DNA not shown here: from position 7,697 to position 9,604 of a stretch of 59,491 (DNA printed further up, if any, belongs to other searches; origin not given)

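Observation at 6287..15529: Six consecutive polytopic GT-C paralogues in two interleaved subfamilies (order X-A-A-X-X-A)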

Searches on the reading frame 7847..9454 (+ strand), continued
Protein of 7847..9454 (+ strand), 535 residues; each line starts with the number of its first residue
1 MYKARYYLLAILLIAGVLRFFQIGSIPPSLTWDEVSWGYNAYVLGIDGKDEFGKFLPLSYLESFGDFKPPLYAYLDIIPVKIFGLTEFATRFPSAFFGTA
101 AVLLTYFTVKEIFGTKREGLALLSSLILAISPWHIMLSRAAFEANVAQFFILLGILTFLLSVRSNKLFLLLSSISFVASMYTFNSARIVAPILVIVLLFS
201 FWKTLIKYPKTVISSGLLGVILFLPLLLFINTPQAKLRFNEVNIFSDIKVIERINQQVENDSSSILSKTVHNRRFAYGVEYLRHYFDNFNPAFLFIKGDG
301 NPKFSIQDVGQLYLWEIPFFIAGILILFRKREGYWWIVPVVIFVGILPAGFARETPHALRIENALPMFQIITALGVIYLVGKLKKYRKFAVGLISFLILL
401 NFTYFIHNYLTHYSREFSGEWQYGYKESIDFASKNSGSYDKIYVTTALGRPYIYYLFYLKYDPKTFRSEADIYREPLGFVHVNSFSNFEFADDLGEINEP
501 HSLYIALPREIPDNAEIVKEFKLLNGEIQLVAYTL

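Call 72: list_cluster_members(proteins=[P0205, P0209, P0223, P0250, P0266, P0283, P0307, P0325, P0337, P0354])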
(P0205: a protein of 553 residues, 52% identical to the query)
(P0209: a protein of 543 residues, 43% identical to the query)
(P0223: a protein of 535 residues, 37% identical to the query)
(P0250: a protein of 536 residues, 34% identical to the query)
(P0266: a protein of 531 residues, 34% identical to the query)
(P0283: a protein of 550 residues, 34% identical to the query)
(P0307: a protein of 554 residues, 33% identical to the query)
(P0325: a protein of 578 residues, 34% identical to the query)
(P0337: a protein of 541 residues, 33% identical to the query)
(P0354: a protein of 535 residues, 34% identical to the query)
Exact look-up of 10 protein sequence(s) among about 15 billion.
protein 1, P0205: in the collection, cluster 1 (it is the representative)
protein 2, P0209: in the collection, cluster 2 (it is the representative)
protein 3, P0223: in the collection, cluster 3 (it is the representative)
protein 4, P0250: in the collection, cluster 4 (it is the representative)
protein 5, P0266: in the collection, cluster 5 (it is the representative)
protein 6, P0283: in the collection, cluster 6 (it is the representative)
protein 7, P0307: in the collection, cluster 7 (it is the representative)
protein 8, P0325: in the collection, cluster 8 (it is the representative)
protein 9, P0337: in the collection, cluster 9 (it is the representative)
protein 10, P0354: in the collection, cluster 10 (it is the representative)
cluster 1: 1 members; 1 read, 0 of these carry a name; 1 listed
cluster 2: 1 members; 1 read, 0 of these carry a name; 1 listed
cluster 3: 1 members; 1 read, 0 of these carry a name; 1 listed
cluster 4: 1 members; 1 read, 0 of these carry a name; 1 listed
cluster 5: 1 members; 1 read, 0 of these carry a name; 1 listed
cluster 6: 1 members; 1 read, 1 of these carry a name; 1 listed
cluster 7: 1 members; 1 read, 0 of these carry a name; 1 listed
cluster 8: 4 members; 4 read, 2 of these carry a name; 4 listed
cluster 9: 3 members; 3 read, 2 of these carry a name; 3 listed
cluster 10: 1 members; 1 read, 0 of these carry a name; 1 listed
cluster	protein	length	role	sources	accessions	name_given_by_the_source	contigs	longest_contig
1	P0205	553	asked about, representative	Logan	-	-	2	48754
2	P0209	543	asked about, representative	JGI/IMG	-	-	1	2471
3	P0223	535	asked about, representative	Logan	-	-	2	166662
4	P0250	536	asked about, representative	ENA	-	-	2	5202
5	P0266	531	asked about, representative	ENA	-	-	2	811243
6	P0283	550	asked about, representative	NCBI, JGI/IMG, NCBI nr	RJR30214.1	phospholipid carrier-dependent glycosyltransferase [Candidatus Microgenomates bacterium] | MAG: phospholipid carrier-dependent glycosyltransferase [Candidatus Microgenomates ...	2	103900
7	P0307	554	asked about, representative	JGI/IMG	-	-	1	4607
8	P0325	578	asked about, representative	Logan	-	-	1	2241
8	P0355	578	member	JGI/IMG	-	4-amino-4-deoxy-L-arabinose transferase-like glycosyltransferase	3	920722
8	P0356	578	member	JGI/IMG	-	4-amino-4-deoxy-L-arabinose transferase-like glycosyltransferase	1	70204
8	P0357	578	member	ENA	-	-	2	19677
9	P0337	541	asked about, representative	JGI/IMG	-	4-amino-4-deoxy-L-arabinose transferase-like glycosyltransferase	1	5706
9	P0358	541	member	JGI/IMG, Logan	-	4-amino-4-deoxy-L-arabinose transferase-like glycosyltransferase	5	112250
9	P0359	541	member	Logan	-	-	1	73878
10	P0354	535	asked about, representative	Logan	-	-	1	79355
